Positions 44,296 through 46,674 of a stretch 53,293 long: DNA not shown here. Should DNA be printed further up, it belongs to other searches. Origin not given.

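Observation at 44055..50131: tRNA-Pro-adjacent 6-kb cassette coupling a PF09818-like soluble ABC-fold ATPase to a heterodimeric ABC exporter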

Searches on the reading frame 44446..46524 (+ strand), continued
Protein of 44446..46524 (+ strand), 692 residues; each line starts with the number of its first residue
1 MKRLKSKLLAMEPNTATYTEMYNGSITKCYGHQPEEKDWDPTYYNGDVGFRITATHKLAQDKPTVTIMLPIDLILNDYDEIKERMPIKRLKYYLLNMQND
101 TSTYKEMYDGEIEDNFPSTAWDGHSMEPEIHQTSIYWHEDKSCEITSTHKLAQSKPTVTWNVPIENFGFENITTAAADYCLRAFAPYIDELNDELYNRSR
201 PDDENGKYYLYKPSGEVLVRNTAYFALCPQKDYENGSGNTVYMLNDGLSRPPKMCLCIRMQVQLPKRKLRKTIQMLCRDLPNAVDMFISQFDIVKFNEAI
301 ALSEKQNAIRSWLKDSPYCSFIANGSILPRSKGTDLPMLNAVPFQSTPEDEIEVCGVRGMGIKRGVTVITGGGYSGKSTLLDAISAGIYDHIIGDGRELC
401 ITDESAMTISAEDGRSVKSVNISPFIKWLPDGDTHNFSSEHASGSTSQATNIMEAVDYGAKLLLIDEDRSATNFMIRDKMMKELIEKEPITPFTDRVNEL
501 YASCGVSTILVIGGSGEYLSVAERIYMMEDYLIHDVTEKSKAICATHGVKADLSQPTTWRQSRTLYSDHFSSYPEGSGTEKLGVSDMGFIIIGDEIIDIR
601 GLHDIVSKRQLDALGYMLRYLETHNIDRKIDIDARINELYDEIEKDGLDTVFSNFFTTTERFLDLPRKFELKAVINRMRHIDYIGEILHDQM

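Call 25: find_encoding_contigs(protein=P0002, flank=10000, max_places=3)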
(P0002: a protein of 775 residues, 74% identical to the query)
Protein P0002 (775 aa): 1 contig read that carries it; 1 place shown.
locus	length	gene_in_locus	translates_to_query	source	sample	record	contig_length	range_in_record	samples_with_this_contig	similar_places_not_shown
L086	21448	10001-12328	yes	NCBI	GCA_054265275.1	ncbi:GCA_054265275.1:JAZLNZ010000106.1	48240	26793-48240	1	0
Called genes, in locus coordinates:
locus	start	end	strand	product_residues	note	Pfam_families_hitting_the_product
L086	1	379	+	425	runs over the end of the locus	PF01053:Cys_Met_Meta_PP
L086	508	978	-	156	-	PF12670:DUF3792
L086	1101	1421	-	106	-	PF02699:YajC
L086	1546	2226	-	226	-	-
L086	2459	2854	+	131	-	PF00392:GntR, PF13730:HTH_36 (weak)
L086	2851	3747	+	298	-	PF00005:ABC_tran, PF13304:AAA_21 (faint)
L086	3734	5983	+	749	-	-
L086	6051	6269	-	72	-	PF04070:DUF378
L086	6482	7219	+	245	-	PF13580:SIS_2, PF01380:SIS (faint)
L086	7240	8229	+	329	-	PF01869:BcrAD_BadFG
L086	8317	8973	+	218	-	PF13580:SIS_2 (weak)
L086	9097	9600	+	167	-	PF04326:SLFN_AlbA_2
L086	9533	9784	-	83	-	-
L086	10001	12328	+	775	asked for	PF09818:ABC_ATPase, PF21117:MRB1590_C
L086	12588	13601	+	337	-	PF01022:HTH_5 (weak), PF12840:HTH_20, PF13412:HTH_24, PF09339:HTH_IclR (weak)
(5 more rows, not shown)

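Call 26: find_encoding_contigs(protein=P0001, flank=10000, max_places=3)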
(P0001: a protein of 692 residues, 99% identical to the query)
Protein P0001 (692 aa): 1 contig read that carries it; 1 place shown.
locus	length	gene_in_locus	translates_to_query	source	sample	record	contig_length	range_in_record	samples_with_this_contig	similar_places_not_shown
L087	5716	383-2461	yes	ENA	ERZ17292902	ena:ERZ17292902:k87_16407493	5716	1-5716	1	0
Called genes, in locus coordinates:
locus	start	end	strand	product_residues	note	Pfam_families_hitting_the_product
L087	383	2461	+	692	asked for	PF09818:ABC_ATPase, PF21117:MRB1590_C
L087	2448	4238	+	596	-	PF00664:ABC_membrane, PF00005:ABC_tran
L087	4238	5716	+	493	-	?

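Call 46: search_protein_families(library=ncbifam, proteins=[window:44446-46524:+], max_evalue=0.00001)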
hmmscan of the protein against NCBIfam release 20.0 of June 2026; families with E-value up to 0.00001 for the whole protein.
window:44446-46524:+ (692 aa): 0 families

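Call 47: search_protein_families(library=padloc, proteins=[window:44446-46524:+], max_evalue=0.001)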
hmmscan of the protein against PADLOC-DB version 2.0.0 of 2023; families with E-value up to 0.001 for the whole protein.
window:44446-46524:+ (692 aa): 0 families
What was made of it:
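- Tried and rejected: PADLOC and NCBIfam for ORF1: no hit (calls 46, 47).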

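Call 48: search_solved_structures(query=window:44446-46524:+, max_evalue=0.01, show_alignments=1)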
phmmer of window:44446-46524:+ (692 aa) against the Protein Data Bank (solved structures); distinct sequences matched with E-value up to 0.01: 4.
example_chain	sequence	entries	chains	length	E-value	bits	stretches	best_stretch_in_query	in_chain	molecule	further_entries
5d6a_A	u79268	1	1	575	4.8e-72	246.5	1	270-625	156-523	Predicted ATPase of the ABC class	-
4yj1_A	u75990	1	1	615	1.2e-64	222.1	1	300-620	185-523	Uncharacterized protein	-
4yix_A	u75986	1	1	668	1.7e-64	221.5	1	301-620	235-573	Uncharacterized protein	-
4yiy_B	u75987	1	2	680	1.8e-64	221.5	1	301-620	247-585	kRNA Editing A6 Specific Protein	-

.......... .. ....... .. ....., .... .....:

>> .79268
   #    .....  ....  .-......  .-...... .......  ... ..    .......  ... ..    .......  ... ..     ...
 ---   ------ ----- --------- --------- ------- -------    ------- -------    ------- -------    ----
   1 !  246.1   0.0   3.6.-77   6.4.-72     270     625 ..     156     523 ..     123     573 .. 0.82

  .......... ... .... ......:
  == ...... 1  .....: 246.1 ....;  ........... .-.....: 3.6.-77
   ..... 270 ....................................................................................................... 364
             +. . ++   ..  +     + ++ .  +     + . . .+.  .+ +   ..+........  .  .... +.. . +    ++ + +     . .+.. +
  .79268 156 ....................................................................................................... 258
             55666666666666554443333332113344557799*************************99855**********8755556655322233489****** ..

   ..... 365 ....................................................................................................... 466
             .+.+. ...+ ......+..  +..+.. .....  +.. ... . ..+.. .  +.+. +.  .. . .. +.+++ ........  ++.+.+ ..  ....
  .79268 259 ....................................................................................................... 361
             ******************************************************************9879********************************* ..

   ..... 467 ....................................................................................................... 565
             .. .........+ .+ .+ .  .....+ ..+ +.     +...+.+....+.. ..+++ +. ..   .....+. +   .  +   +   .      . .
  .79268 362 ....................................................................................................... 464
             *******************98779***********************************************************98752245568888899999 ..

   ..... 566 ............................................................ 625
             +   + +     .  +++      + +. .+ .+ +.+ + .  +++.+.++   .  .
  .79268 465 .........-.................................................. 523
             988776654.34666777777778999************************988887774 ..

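Call 58: predict_structure(alignment_id=A1)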
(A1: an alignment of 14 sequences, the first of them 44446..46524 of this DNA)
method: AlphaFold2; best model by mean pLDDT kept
length: 692 residues; sequences in the alignment: 14
mean_pLDDT: 45.0   pTM: 0.33
mean pLDDT of the five models: 45.0, 42.7, 39.7, 38.5, 34.7
residues with pLDDT >= 90: 0; 70-90: 32; 50-70: 259; < 50: 401
segments of 3 or more residues with pLDDT < 50: 1-4, 27-31, 33-36, 56-60, 68-88, 98-101, 116-124, 148-153, 200-204, 212-254, 312-314, 316-545, 547-565, 567-570, 574-579, 653-663, 680-692
pLDDT, mean of each block of 10 residues (from residue 1): 52 58 52 51 57 54 51 39 45 52 55 51 52 57 54 53 64 60 68 62 51 34 23 25 29 49 58 65 72 73 55 45 25 29 34 28 34 27 30 29 30 26 30 32 32 33 28 25 28 31 30 27 29 35 42 29 43 48 57 57 53 68 62 72 68 45 56 58 33 29
secondary structure, 60 per line:
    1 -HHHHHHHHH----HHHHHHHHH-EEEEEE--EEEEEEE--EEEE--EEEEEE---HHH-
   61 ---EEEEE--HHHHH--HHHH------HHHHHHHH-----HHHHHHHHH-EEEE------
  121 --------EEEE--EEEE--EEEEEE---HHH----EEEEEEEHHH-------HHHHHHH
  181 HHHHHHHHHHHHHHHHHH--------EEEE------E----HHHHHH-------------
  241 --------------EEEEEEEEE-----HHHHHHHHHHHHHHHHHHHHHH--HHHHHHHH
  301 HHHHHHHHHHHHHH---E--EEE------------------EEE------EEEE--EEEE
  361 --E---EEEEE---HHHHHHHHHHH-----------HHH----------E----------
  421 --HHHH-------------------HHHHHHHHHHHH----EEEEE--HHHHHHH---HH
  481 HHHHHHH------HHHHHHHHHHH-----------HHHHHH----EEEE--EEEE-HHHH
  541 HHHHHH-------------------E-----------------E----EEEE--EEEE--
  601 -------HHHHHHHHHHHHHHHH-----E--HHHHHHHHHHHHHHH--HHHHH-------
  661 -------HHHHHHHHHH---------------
elements in order (helices of 4 or more, strands of 3 or more residues): H2-10 H15-23 E25-30 E33-39 E42-45 E48-53 E64-68 H71-75 H78-81 H88-95 H101-109 E111-114 E129-132 E135-138 E141-146 E157-163 H174-198 E207-210 H222-227 E255-263 H269-290 H293-314 E321-323 E342-344 E351-354 E357-360 E367-371 H375-385 H423-426 H446-457 E462-466 H469-475 H479-487 H494-504 H516-521 E526-529 E532-535 H537-546 E589-592 E595-598 H608-623 H632-646 H649-653 H668-677
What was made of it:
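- Tried and rejected: First AF2 run with a 14-sequence alignment: unusable, pLDDT 45 (call 58).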

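Call 78: search_solved_structures(query=A1, max_evalue=0.001, show_alignments=3)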
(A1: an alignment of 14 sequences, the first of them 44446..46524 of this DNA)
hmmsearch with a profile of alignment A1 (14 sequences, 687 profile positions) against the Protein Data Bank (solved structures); distinct sequences matched with E-value up to 0.001: 4.
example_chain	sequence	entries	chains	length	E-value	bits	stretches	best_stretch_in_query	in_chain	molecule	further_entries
5d6a_A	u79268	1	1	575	4.6e-92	312.5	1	255-622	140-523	Predicted ATPase of the ABC class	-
4yix_A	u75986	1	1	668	2.9e-86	293.3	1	268-616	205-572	Uncharacterized protein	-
4yiy_B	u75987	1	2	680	3e-86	293.2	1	268-616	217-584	kRNA Editing A6 Specific Protein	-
4yj1_A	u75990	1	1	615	1.7e-85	290.7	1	268-615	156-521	Uncharacterized protein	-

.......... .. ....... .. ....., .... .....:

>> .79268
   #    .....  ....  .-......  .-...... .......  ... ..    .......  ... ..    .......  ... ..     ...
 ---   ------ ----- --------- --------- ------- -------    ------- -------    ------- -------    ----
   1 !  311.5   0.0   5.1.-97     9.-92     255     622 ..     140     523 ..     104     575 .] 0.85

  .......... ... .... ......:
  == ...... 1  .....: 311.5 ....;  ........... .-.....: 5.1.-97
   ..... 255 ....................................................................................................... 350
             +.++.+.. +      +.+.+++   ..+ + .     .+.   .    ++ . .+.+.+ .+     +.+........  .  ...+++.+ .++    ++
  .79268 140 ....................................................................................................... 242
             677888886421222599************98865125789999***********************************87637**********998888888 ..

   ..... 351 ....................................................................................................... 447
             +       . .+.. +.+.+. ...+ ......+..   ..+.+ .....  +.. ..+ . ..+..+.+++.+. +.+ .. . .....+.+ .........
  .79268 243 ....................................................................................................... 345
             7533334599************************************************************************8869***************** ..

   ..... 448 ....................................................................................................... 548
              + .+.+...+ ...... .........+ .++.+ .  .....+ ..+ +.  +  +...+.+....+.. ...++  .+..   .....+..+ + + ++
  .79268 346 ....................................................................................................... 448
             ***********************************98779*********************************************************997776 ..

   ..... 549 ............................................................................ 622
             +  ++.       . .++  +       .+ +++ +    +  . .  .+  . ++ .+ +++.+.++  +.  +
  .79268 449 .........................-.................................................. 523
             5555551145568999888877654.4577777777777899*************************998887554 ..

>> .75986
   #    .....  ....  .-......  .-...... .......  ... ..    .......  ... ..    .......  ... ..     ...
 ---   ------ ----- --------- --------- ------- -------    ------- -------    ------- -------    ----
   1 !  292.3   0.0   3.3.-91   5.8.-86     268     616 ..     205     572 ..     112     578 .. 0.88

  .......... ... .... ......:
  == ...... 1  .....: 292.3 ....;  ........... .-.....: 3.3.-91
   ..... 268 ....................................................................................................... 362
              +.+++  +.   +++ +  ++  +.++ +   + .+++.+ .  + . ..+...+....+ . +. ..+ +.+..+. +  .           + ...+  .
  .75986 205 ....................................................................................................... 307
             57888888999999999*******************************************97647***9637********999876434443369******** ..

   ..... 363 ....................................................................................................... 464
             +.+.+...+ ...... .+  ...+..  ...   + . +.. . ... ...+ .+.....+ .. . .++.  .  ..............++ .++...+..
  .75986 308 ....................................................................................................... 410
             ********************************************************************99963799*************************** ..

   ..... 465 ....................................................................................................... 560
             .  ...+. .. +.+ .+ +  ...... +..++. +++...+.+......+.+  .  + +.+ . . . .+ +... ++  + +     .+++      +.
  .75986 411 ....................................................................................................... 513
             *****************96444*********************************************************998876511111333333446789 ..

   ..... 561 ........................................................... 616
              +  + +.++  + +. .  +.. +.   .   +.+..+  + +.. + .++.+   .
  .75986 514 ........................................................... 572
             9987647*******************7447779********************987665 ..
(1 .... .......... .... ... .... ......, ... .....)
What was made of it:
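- The MRB1590 RNA-binding Arg pair lies just outside the alignable region (call 78).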

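Call 104: predict_structure(alignment_id=A4)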
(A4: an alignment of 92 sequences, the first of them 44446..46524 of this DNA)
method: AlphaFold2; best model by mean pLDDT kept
length: 692 residues; sequences in the alignment: 92
mean_pLDDT: 83.3   pTM: 0.78
mean pLDDT of the five models: 83.3, 80.0, 79.2, 76.9, 73.1
residues with pLDDT >= 90: 231; 70-90: 370; 50-70: 77; < 50: 14
segments of 3 or more residues with pLDDT < 50: 75-84, 689-692
pLDDT, mean of each block of 10 residues (from residue 1): 86 76 83 77 87 80 83 49 60 82 81 78 72 89 88 89 91 94 96 88 90 91 93 82 82 94 88 91 94 94 95 93 83 77 83 92 90 71 91 90 90 77 85 84 82 90 84 54 60 83 92 68 80 83 77 78 87 66 82 84 77 93 88 94 92 83 92 90 69 43
secondary structure, 60 per line:
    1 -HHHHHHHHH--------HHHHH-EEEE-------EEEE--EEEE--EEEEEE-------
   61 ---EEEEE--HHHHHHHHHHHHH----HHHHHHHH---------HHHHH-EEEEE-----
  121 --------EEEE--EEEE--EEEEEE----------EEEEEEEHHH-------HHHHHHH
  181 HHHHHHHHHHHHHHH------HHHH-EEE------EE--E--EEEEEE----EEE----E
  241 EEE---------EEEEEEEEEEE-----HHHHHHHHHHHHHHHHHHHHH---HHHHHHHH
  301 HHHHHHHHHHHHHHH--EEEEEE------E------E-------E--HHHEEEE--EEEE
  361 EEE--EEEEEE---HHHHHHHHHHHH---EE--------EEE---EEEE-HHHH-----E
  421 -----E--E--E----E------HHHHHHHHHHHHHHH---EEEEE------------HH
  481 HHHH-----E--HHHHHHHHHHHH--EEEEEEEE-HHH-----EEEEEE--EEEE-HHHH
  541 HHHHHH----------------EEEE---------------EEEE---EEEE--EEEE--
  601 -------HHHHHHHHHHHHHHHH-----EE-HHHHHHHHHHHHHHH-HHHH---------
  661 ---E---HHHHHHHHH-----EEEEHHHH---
elements in order (helices of 4 or more, strands of 3 or more residues): H2-10 H19-23 E25-28 E36-39 E42-45 E48-53 E64-68 H71-83 H88-95 H105-109 E111-115 E129-132 E135-138 E141-146 E157-163 H174-195 H202-205 E207-209 E223-228 E233-235 E240-243 E253-263 H269-289 H293-315 E318-323 E351-354 E357-363 E366-371 H375-386 E400-402 E406-409 H411-414 H444-458 E462-466 H479-484 H493-504 E507-514 E524-529 E532-535 H537-546 E563-566 E582-585 E589-592 E595-598 H608-623 H632-646 H648-651 H668-676 E682-685 H686-689
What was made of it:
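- Tried and rejected: Repeated with 92 sequences (call 104).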
